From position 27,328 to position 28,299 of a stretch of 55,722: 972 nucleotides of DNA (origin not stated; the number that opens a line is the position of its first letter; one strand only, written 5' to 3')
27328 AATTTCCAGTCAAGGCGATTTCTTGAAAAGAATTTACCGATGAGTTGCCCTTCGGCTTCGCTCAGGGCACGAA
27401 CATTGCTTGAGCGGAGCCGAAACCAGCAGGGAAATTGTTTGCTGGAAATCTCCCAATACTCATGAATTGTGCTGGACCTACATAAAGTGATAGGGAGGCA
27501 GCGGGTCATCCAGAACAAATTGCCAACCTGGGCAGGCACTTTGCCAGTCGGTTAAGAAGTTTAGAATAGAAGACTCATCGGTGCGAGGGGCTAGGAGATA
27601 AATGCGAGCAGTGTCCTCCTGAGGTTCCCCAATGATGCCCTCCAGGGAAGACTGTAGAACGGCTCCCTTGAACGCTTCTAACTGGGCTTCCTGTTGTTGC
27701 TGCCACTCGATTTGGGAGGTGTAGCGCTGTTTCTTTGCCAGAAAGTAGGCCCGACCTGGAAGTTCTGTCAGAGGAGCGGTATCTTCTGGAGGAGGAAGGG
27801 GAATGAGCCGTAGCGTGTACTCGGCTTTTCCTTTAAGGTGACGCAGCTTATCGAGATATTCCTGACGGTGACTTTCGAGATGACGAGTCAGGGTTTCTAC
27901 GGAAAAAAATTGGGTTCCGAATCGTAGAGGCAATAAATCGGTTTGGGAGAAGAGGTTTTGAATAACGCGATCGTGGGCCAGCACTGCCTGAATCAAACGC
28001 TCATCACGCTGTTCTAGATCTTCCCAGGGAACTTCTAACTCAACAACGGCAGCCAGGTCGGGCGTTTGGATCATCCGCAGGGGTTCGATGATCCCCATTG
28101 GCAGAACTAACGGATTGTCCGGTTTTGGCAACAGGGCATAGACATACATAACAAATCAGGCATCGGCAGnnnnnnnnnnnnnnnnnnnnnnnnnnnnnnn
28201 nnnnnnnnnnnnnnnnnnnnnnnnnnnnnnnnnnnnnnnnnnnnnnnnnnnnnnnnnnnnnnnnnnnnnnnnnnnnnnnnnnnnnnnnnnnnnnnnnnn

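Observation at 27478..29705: Orphan GvpF/L-family gene coupled to a tandem degenerate MazG-like protein: candidate undescribed two-gene module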

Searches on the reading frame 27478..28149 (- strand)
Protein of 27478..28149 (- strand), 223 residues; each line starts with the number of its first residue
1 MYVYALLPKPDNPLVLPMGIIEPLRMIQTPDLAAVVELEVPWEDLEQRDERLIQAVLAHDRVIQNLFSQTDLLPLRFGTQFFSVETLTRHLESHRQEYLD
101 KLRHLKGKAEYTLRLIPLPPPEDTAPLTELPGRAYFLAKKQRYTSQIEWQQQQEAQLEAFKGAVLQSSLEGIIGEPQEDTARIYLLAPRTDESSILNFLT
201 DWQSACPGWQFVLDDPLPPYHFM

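Call 3: search_protein_families(library=pfam, proteins=[window:27478-28149:-], max_evalue=0.1)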
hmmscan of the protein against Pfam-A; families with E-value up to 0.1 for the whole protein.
window:27478-28149:- (223 aa): 1 family
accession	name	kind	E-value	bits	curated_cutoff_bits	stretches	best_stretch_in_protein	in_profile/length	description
PF06386.16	GvpL_GvpF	-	4.2e-37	128.9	23.6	1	1-223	2-244/245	Gas vesicle synthesis protein GvpL/GvpF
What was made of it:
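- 27478..28149 (-): 223-aa GvpW-type member of the GvpL/GvpF family. Pfam E 4.2e-37 (call 3).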

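Call 4: search_protein_families(library=ncbifam, proteins=[window:27478-28149:-], max_evalue=0.1)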
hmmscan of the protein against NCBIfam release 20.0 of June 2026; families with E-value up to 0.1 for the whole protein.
window:27478-28149:- (223 aa): 3 families
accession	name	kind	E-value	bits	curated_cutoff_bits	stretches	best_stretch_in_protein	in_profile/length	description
NF045778.1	gas_vesic_GvpL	equivalog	4.7e-06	26.5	200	1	22-118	27-124/260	gas vesicle protein GvpL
NF052351.1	GasVProtGvpFCyan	equivalog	0.00053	19.8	350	1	55-115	39-102/227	gas vesicle protein GvpF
NF038370.1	GroEL2_Chlamy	exception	0.047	12.3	600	1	50-91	9-49/533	variant chaperonin GroEL2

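Call 8: find_homologous_proteins(query=window:27478-28149:-)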
Query window:27478-28149:- (223 aa): 199 proteins with E <= 0.001 among 964 candidates; the best 120 are listed.
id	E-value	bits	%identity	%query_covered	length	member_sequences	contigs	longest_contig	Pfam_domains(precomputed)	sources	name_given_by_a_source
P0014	5.3e-145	499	100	100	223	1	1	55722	PF06386.17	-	-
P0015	2.4e-62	228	50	100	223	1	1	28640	PF06386.17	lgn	-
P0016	7.9e-60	220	50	100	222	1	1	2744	PF06386.17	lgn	-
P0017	8.3e-57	210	48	100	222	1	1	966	PF06386.17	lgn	-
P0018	1.7e-56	209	49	100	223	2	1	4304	PF06386.17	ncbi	-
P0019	7.4e-56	207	47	100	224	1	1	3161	PF06386.17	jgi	jgi:hypothetical protein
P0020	1.9e-55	206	48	100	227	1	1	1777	PF06386.17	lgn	-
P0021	8.2e-55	204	47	100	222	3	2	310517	PF06386.17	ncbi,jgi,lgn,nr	ncbi:MAG: GvpL/GvpF family gas vesicle protein [Synechococcales cyanobacterium C42_A2020_086]|jgi:hy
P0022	1.8e-54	203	50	100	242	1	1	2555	PF06386.17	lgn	-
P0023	1.2e-53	200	46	100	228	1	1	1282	PF06386.17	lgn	-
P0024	1.2e-53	200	49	100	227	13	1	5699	PF06386.17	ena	-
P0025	1.3e-53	200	44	100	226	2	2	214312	PF06386.17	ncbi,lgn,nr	ncbi:MAG: GvpL/GvpF family gas vesicle protein [Oscillatoriophycideae cyanobacterium NC_groundwater_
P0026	1.6e-53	200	48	100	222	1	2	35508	PF06386.17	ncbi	-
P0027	3.3e-53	199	46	100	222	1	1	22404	PF06386.17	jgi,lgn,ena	jgi:hypothetical protein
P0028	6.8e-53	198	48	100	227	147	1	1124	PF06386.17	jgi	jgi:hypothetical protein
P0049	1.4e-48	183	46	100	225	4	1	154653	PF06386.17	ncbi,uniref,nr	ncbi:GvpL/GvpF family gas vesicle protein [Thermoleptolyngbya sp. C42_A2020_037]|uniref:GvpL/GvpF fa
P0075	1.4e-45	174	42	100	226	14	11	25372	PF06386.17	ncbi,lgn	ncbi:MAG: GvpL/GvpF family gas vesicle protein [Dolichospermum sp.]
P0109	8.4e-44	168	43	100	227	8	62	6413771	PF06386.17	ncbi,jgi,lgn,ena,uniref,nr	ncbi:GvpL/GvpF family gas vesicle protein [Anabaena sp. FACHB-709]|uniref:Gas vesicle protein n=2 Ta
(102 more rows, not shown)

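Call 12: find_encoding_contigs(protein=P0109, flank=6000, max_places=3)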
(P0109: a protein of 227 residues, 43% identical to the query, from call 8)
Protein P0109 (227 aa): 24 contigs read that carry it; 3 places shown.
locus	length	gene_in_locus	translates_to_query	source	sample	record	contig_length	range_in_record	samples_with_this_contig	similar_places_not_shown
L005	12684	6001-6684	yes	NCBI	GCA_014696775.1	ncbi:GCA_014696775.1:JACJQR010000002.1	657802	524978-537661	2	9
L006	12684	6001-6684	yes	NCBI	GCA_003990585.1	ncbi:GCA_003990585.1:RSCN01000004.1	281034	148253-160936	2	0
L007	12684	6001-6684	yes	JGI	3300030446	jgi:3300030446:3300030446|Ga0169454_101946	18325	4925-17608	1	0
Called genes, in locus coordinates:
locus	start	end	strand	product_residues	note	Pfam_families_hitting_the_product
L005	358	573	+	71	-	PF00741:Gas_vesicle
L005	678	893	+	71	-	PF00741:Gas_vesicle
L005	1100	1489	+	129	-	-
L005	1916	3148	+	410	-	PF12774:AAA_6 (faint), PF07728:AAA_5, PF07726:AAA_3 (weak)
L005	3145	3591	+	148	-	PF00741:Gas_vesicle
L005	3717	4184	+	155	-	PF05121:GvpK, PF00741:Gas_vesicle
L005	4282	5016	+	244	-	PF06386:GvpL_GvpF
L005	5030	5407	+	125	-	PF05120:GvpG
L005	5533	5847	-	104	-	-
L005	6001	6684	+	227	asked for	PF06386:GvpL_GvpF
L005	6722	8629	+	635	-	PF00142:Fer4_NifH (faint), PF00448:SRP54 (faint), PF00931:NB-ARC (faint), PF01656:CbiA, PF02374:ArsA_ATPase, PF01656:CbiA, PF02374:ArsA_ATPase, PF13614:AAA_31 (weak), +4 more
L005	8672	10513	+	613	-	PF05496:RuvB_N (faint), PF02367:TsaE (faint), PF00004:AAA, PF07728:AAA_5 (weak), PF17862:AAA_lid_3, PF13191:AAA_16 (weak), PF00004:AAA, PF17862:AAA_lid_3, +16 more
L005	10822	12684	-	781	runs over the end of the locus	PF05729:NACHT, PF22727:NCH2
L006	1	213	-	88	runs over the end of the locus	-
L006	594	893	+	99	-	PF00741:Gas_vesicle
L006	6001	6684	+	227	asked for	PF06386:GvpL_GvpF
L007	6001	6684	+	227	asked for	PF06386:GvpL_GvpF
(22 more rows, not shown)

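Call 13: find_encoding_contigs(protein=P0049, flank=6000, max_places=2)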
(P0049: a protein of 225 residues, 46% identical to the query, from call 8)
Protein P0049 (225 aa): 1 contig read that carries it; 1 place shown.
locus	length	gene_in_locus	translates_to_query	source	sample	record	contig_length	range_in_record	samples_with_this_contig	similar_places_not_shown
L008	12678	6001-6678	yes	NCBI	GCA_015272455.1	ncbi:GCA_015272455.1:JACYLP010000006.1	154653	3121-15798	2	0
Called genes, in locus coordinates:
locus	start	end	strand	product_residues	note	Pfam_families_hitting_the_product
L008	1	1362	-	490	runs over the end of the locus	PF00171:Aldedh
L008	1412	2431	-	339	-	PF03186:CobD_Cbib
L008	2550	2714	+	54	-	-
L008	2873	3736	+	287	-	PF00142:Fer4_NifH, PF01656:CbiA, PF02374:ArsA_ATPase, PF10609:ParA (weak), PF13614:AAA_31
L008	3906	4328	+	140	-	PF17265:DUF5331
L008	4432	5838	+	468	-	PF00148:Oxidored_nitro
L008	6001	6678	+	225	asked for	PF06386:GvpL_GvpF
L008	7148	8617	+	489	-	PF02878:PGM_PMM_I, PF02879:PGM_PMM_II, PF02880:PGM_PMM_III, PF00408:PGM_PMM_IV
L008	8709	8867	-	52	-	-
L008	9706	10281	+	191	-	PF04472:SepF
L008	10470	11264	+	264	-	PF03807:F420_oxidored, PF14748:P5CR_dimer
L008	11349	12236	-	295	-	PF04389:Peptidase_M28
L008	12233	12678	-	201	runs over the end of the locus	PF01656:CbiA, PF07015:VirC1 (weak), PF10609:ParA (weak), PF13614:AAA_31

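Call 14: find_encoding_contigs(protein=P0075, flank=6000, max_places=2)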
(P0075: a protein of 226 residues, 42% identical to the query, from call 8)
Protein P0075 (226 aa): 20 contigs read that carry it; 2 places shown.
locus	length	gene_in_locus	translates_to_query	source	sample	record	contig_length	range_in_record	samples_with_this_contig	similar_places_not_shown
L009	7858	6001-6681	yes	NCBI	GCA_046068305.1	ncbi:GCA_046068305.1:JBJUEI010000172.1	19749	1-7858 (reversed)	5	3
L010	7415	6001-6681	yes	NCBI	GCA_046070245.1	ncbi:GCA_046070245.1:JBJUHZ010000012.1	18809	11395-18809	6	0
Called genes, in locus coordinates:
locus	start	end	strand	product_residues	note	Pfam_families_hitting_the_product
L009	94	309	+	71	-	PF00741:Gas_vesicle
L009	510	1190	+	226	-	-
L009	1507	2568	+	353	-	PF12774:AAA_6 (faint), PF07728:AAA_5, PF07726:AAA_3 (weak)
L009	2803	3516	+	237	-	PF00741:Gas_vesicle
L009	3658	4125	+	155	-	PF05121:GvpK, PF00741:Gas_vesicle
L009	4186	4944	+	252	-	PF06386:GvpL_GvpF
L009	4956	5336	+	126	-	PF05120:GvpG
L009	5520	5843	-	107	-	-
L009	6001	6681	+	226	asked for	PF06386:GvpL_GvpF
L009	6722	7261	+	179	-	PF01656:CbiA (weak), PF02374:ArsA_ATPase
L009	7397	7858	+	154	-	PF02374:ArsA_ATPase (weak), PF01656:CbiA (weak), PF02374:ArsA_ATPase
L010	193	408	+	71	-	PF00741:Gas_vesicle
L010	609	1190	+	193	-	-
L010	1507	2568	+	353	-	PF12774:AAA_6 (faint), PF07728:AAA_5, PF07726:AAA_3 (weak)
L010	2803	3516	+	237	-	PF00741:Gas_vesicle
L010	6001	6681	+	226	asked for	PF06386:GvpL_GvpF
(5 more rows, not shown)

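Call 22: search_solved_structures(query=window:27478-28149:-, max_evalue=1, show_alignments=1)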
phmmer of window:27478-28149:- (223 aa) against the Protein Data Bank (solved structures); distinct sequences matched with E-value up to 1: 2.
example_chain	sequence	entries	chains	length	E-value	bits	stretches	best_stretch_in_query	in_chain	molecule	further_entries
6l5d_A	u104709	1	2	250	0.37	13.5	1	2-115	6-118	Gas vesicle protein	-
4qsg_A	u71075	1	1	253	0.39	13.4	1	55-115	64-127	Gas vesicle protein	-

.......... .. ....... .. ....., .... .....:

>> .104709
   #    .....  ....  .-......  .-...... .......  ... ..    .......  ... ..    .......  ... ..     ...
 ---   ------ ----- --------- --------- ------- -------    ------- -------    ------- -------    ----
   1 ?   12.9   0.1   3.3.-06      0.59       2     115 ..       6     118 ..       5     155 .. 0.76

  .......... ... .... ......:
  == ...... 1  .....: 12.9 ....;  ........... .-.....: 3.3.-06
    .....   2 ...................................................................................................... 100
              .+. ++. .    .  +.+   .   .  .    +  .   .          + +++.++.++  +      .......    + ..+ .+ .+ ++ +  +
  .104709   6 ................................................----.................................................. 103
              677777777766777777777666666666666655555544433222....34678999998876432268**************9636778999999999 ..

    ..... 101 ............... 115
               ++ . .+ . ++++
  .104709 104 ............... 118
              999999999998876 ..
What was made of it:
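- Closest known: GvpF / GvpL. Different: Sequence matches to the solved structures are only marginal, E ~0.4 (call 22).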

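Call 25: find_related_loci(query=A2, collection=genome_contigs, flank=10000)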
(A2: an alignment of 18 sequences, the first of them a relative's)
Query A2 (223 aa) in genome_contigs; peptide patterns used: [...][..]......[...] (x = any residue, [..] = any of these).
192 stretches matched a pattern; 173 encode a relative of the query (tblastn E <= 1e-3); the best 80 are kept; 80 distinct loci.
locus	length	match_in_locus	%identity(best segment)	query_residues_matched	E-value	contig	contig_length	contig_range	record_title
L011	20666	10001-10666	45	1-223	2e-59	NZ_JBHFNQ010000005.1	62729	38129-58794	Floridaenema aerugineum BLCC-F46 bin1.fa-5, whole genome shotgun sequence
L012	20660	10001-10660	47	1-221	1e-58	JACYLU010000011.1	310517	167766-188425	MAG: Synechococcales cyanobacterium C42_A2020_086 NODE_114_length_310517_cov_82.360331, whole genome shotgun sequence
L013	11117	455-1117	48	1-223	6e-58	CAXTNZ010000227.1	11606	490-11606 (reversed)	MAG TPA_asm: uncultured bacterium isolate public_SRR14722176_metawrap_bin.1 genome assembly, contig: public_SRR14722176_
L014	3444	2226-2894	48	1-223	8e-58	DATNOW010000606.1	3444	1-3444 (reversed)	MAG TPA_asm: Chroococcidiopsis sp. isolate SMAG_U16465 k141_38373, whole genome shotgun sequence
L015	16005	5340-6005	50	1-223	7e-57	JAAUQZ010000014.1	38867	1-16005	MAG: Leptolyngbyaceae cyanobacterium RM1_406_9 NODE_299_length_38867_cov_6.514584, whole genome shotgun sequence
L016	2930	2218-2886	47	1-223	9e-57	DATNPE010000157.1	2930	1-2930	MAG TPA_asm: Allocoleopsis sp. isolate SMAG_U16473 k141_648781, whole genome shotgun sequence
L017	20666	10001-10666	46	1-223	2e-55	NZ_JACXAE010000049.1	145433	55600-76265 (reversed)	Iningainema tapete BLCC-T55 NODE_24_length_145433_cov_25.689617, whole genome shotgun sequence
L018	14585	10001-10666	44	1-223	3e-55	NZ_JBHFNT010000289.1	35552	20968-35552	Floridaenema evergladense BLCC-F167 bin1.fa-289, whole genome shotgun sequence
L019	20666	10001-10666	43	1-223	4e-55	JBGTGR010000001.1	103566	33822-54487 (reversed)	MAG: Elainellales cyanobacterium isolate JTS-RE22 k141_533539, whole genome shotgun sequence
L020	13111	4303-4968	46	1-223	4e-55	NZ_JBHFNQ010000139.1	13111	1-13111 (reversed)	Floridaenema aerugineum BLCC-F46 bin1.fa-139, whole genome shotgun sequence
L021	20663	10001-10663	47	1-223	4e-54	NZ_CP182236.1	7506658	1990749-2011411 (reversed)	Egbenema sp. FJBBOT/2019 chromosome, complete genome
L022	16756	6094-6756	46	1-223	3e-54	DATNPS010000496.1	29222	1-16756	MAG TPA_asm: Crinalium sp. isolate SMAG_U16487 k141_390805, whole genome shotgun sequence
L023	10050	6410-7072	46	1-223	2e-53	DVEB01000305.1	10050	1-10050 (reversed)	MAG TPA_asm: Synechococcales cyanobacterium M55_K2018_004 NODE_1939_length_10050_cov_7.802801, whole genome shotgun sequ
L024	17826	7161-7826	44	1-223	2e-53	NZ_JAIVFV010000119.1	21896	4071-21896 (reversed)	Nostoc sp. CHAB 5836 NODE_119_length_21896_cov_12.090036, whole genome shotgun sequence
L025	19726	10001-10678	46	1-223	2e-53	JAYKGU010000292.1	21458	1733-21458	MAG: Synechococcales cyanobacterium isolate 1108005 NODE_63784558, whole genome shotgun sequence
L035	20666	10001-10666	46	1-223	5e-51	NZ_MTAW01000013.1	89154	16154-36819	Nostoc sp. 106C 37_89154_27.786_95_89154_0.438342643067053, whole genome shotgun sequence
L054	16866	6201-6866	41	1-223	1e-49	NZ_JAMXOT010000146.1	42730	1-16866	Oscillatoria sp. HE19RPO 179, whole genome shotgun sequence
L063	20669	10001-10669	46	1-223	4e-49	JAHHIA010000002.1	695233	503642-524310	MAG: Scytolyngbya sp. HA4215-MV1 scaffold_8_c1, whole genome shotgun sequence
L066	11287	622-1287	40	1-223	2e-48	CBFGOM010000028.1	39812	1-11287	MAG TPA_asm: uncultured Oscillatoriaceae bacterium isolate SRR29873479_metabat2_16 genome assembly, contig: ERZ27315265.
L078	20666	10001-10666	40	1-223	4e-48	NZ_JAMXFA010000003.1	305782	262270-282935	Laspinema olomoucense D3b NODE_3_length_305782_cov_99.635259, whole genome shotgun sequence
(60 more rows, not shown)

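Call 65: search_protein_families(library=pfam, proteins=[L066:1406-1960:+, L078:11401-12153:+, L054:2552-4600:+, L063:6832-7197:+], max_evalue=0.01)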
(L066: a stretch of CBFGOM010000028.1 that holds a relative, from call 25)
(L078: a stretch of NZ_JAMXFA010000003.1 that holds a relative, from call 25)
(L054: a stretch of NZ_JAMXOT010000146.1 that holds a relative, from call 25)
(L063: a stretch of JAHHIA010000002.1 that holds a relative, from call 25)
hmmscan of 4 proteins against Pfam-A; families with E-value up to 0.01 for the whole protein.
L066:1406-1960:+ (185 aa): 1 family
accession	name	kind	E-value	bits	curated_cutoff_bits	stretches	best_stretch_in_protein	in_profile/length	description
PF00502.25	Phycobilisome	-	8.4e-20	71.7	22.2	1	28-168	6-155/155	Phycobilisome protein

L078:11401-12153:+ (251 aa): 1 family
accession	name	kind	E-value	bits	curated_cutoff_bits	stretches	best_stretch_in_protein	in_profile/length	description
PF00427.26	PBS_linker_poly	-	1.3e-36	125.9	28.7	1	69-191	3-124/126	Phycobilisome Linker polypeptide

L054:2552-4600:+ (683 aa): 3 families
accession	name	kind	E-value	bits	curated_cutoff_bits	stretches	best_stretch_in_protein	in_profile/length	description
PF00069.31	Pkinase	-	4.6e-47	161.1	31.7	1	94-344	1-257/263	Protein kinase domain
PF07714.23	PK_Tyr_Ser-Thr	-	1.2e-29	103.9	23.1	1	98-338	5-249/258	Protein tyrosine and serine/threonine kinase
PF03109.22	ABC1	-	0.00027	20.6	22.9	1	157-243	137-219/244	ABC1 atypical kinase-like domain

L063:6832-7197:+ (122 aa): 0 families

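Call 71: search_protein_families(library=pfam, proteins=[L063:611-1849:+, L063:1927-2886:+, L063:2883-4436:+, L063:4458-6767:-, L063:10850-12358:+, L063:12604-13749:-, L063:13750-15288:-, L063:15435-17351:-], max_evalue=0.001)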
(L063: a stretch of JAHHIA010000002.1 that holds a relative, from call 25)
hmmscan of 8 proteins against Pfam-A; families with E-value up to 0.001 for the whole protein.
L063:611-1849:+ (412 aa): 5 families
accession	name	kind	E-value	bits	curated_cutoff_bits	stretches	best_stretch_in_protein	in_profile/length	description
PF13409.12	GST_N_2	-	2.5e-20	73.3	25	1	65-131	1-69/70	Glutathione S-transferase, N-terminal domain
PF13417.12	GST_N_3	-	9.1e-15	55.2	22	1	65-132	6-70/75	Glutathione S-transferase, N-terminal domain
PF13410.11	GST_C_2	-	3.1e-07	30.8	24.9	1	175-241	7-69/69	Glutathione S-transferase, C-terminal domain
PF16865.10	GST_C_5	-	1.5e-06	29.1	27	1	176-249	30-106/108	Glutathione S-transferase, C-terminal domain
PF17172.10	GST_N_4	-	0.00042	21.4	30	0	67-154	1-80/99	Glutathione S-transferase N-terminal domain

L063:1927-2886:+ (319 aa): 3 families
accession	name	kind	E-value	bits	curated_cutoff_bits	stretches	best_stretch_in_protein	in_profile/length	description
PF12706.13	Lactamase_B_2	-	1e-19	71.4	27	2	34-152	4-134/200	Beta-lactamase superfamily domain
PF00753.33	Lactamase_B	-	1.2e-08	35.5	22.7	1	19-81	6-70/196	Metallo-beta-lactamase superfamily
PF13691.12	Lactamase_B_4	-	2.5e-05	24.3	27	1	20-68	13-61/63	tRNase Z endonuclease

L063:2883-4436:+ (517 aa): 3 families
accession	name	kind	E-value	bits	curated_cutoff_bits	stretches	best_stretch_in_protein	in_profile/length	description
PF00152.25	tRNA-synt_2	-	1.8e-91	306.9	25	1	172-508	3-306/308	tRNA synthetases class II (D, K and N)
PF01336.31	tRNA_anti-codon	-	2.3e-16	59.9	27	1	70-154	1-75/75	OB-fold nucleic acid binding domain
PF01409.25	tRNA-synt_2d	-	3.6e-05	23.8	19.8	0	262-290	104-132/246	tRNA synthetases class II core domain (F)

L063:4458-6767:- (769 aa): 4 families
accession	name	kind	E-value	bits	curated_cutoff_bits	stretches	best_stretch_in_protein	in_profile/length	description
PF07992.20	Pyr_redox_2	-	1.1e-25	91.1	26.1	1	9-316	2-291/291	Pyridine nucleotide-disulphide oxidoreductase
PF00586.29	AIRS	-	1.6e-21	77.2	24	1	467-575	2-111/112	AIR synthase related protein, N-terminal domain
PF02769.27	AIRS_C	-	4.1e-16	60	23.1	1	590-767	3-155/156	AIR synthase related protein, C-terminal domain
PF00070.33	Pyr_redox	-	6.1e-05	23.9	22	1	158-236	3-68/82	Pyridine nucleotide-disulphide oxidoreductase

L063:10850-12358:+ (502 aa): 2 families
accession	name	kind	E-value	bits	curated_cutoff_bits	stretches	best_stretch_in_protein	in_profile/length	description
PF00883.26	Peptidase_M17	-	9.6e-122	406.5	25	1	179-485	2-310/310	Cytosol aminopeptidase family, catalytic domain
PF02789.23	Peptidase_M17_N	-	6.1e-31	107.5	23.4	1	20-144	2-128/129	Cytosol aminopeptidase family, N-terminal domain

L063:12604-13749:- (381 aa): 1 family
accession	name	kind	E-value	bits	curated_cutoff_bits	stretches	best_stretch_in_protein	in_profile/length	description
PF10216.14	ChpXY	-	5.7e-188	624.8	25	1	20-370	1-351/352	CO2 hydration protein (ChpXY)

L063:13750-15288:- (512 aa): 1 family
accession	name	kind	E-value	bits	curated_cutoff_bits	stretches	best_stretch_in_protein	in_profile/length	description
PF00361.26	Proton_antipo_M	-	1e-69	235.5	21.5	1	130-423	1-294/294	NADH:quinone oxidoreductase/Mrp antiporter, TM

L063:15435-17351:- (638 aa): 2 families
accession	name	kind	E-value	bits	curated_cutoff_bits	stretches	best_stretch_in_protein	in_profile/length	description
PF00361.26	Proton_antipo_M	-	5.1e-54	183.9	21.5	1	156-440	1-288/294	NADH:quinone oxidoreductase/Mrp antiporter, TM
PF00662.26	Proton_antipo_N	-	2.8e-15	56.4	24.5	1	90-140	1-51/51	NADH-Ubiquinone oxidoreductase (complex I), chain 5 N-terminus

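Call 80: search_protein_families(library=padloc, proteins=[window:27478-28149:-], max_evalue=0.01)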
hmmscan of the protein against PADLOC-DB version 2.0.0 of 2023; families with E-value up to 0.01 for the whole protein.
window:27478-28149:- (223 aa): 0 families
